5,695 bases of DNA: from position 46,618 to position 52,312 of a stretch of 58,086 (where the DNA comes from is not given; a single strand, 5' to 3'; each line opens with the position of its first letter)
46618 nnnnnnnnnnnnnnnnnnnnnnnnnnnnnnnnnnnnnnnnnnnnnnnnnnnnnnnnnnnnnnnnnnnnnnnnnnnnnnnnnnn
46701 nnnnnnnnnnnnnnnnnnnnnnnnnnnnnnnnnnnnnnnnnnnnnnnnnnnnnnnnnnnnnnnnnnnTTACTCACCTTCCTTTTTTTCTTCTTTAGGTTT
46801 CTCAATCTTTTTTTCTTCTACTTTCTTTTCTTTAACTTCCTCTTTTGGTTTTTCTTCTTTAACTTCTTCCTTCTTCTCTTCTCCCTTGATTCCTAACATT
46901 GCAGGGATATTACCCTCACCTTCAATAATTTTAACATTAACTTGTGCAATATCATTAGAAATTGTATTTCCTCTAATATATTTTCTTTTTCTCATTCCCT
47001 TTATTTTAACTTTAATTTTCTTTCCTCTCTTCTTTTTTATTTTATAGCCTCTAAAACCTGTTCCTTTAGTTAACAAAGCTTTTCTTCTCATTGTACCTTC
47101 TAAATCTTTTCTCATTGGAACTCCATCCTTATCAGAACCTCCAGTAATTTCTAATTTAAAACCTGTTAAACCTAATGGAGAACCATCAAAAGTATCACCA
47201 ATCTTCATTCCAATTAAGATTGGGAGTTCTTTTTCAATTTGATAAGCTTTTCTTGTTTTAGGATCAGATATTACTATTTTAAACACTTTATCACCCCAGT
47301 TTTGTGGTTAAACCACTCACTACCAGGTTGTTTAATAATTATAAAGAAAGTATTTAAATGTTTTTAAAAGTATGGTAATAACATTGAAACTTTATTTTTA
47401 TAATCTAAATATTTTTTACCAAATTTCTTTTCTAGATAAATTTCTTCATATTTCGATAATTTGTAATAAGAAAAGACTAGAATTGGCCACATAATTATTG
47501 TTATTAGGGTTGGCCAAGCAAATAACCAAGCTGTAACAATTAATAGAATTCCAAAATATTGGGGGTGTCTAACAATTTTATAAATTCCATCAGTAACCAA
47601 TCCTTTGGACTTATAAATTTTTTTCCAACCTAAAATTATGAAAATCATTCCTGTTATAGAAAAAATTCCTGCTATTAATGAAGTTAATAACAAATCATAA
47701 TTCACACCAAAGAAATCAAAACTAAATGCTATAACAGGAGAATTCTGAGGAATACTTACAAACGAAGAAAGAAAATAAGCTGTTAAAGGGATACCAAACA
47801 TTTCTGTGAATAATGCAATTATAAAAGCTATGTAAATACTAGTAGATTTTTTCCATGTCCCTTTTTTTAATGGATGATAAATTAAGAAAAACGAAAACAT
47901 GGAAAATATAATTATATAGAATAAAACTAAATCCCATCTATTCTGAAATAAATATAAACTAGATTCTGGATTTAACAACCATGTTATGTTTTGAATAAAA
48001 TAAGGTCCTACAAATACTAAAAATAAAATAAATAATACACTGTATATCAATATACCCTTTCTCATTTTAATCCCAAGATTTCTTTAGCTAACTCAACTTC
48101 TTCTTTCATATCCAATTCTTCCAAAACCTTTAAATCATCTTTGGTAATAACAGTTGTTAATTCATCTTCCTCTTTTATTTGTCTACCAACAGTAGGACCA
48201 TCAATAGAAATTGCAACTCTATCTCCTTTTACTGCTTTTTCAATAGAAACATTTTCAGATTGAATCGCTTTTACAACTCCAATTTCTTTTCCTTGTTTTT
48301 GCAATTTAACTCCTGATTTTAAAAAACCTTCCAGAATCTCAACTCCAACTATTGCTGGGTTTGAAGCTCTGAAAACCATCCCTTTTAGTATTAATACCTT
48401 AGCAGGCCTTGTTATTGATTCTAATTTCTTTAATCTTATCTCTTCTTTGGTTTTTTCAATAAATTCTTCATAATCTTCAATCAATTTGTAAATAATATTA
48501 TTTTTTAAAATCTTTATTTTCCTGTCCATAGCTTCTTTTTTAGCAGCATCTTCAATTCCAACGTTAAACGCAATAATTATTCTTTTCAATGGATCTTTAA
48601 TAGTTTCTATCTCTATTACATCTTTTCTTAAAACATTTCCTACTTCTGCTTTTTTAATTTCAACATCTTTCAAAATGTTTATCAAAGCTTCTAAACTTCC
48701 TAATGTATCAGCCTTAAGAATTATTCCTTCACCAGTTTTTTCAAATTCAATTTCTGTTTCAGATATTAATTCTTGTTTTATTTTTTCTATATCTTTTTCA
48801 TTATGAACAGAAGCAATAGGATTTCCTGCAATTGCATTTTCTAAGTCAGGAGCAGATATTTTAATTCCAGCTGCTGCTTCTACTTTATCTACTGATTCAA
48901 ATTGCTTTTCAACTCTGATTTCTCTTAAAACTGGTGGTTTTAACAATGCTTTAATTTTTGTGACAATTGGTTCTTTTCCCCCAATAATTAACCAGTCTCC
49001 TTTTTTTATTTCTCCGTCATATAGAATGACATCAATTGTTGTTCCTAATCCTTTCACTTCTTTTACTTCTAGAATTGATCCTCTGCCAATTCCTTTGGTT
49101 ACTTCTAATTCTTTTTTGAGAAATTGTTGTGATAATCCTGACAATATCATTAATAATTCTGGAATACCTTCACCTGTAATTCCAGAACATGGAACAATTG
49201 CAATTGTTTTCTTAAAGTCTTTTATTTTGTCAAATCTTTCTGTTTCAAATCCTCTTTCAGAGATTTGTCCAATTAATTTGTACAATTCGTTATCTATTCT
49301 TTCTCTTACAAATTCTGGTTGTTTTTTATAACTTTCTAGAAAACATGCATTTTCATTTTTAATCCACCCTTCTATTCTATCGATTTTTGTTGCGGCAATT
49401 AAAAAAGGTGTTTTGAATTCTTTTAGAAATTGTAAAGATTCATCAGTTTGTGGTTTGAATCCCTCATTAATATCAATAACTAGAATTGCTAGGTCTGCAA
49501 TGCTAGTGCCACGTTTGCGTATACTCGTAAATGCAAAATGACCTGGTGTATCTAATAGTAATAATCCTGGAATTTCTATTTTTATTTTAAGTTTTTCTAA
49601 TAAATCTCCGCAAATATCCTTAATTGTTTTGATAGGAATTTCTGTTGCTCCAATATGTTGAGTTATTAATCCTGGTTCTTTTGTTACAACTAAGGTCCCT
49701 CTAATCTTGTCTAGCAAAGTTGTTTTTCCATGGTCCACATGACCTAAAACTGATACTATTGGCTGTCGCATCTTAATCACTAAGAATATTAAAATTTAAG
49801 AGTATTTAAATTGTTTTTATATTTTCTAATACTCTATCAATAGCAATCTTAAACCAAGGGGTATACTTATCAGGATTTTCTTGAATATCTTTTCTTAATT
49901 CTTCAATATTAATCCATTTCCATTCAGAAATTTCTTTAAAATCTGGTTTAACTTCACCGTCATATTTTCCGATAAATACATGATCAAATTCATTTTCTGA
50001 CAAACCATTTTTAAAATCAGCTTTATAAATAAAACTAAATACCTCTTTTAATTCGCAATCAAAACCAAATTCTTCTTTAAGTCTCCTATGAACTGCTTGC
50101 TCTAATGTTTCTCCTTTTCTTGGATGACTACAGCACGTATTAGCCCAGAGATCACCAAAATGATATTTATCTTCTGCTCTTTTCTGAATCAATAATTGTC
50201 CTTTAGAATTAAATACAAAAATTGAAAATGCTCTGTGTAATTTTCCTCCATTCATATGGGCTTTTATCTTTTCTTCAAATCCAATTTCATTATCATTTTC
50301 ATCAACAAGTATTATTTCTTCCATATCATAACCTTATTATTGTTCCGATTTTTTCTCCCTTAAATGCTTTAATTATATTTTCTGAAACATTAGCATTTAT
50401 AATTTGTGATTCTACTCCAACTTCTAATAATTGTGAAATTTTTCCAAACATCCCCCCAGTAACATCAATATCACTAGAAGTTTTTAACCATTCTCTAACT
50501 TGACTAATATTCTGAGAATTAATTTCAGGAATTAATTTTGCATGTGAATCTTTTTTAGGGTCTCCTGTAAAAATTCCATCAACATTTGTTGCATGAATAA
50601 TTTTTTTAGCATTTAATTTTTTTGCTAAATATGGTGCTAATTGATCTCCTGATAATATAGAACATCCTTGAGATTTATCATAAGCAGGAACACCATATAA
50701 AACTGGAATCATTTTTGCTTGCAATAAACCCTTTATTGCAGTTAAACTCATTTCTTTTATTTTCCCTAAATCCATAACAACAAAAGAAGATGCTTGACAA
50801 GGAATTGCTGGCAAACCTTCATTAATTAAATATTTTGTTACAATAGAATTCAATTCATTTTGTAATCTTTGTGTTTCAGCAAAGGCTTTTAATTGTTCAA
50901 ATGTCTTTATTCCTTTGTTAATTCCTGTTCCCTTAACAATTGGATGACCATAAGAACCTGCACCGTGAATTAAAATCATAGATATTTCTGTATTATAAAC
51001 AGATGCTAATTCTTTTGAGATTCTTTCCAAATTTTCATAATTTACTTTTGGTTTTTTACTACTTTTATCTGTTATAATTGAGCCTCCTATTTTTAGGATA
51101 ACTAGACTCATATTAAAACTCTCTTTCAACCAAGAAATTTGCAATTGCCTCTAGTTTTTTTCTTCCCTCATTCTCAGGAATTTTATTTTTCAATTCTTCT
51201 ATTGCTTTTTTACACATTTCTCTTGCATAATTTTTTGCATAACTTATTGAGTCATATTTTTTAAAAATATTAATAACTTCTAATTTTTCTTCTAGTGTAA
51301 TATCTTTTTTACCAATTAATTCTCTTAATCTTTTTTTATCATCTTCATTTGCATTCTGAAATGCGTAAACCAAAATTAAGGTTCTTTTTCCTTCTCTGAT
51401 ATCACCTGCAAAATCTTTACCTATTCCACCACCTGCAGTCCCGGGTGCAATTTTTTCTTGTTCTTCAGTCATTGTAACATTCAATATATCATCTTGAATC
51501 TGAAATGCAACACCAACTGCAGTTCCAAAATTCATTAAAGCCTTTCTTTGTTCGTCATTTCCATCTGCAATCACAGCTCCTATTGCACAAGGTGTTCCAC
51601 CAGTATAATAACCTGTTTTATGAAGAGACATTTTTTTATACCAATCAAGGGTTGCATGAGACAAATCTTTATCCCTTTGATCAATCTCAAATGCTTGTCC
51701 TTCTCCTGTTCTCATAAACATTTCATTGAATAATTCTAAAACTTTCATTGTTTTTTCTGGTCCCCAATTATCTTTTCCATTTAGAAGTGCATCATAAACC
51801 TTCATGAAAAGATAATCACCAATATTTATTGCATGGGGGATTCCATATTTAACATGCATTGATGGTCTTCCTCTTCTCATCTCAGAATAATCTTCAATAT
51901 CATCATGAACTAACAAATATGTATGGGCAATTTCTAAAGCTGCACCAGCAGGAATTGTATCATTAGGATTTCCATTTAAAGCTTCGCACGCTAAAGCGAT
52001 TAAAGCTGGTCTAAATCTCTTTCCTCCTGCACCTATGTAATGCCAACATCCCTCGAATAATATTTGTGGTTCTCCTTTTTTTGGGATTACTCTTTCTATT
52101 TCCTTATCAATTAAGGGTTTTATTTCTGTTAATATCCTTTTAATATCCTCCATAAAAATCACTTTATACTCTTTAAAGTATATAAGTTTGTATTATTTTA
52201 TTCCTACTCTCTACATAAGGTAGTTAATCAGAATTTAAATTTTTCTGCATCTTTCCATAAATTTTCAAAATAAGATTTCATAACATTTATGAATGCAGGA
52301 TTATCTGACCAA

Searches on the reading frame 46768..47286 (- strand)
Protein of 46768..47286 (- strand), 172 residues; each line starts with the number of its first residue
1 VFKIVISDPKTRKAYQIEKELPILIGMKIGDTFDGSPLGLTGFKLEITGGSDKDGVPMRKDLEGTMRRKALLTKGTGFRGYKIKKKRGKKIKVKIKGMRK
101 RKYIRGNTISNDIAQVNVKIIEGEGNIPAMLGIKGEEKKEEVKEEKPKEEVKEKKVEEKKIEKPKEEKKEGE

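Call 56: search_protein_families(library=pfam, proteins=[window:46768-47286:-], max_evalue=0.001)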
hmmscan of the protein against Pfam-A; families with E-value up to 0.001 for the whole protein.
window:46768-47286:- (172 aa): 1 family
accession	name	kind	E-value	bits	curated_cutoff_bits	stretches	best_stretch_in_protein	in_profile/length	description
PF01092.24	Ribosomal_S6e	-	1.1e-31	109.7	26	1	2-131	1-124/125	Ribosomal protein S6e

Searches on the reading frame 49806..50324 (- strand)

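Call 56: search_protein_families(library=pfam, proteins=[window:49806-50324:-], max_evalue=0.001)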
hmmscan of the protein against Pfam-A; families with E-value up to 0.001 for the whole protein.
window:49806-50324:- (172 aa): 1 family
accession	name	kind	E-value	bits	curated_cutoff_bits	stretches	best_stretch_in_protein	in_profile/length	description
PF00293.34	NUDIX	-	8.8e-27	94.2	21.1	1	29-158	2-134/134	NUDIX domain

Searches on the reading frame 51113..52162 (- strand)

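Call 57: search_protein_families(library=pfam, proteins=[window:51113-52162:-], max_evalue=0.001)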
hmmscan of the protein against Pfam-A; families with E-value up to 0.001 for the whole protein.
window:51113-52162:- (349 aa): 1 family
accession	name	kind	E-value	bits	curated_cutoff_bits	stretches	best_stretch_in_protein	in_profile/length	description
PF00348.22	polyprenyl_synt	-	5.2e-64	216.3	27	1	34-298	3-249/251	Polyprenyl synthetase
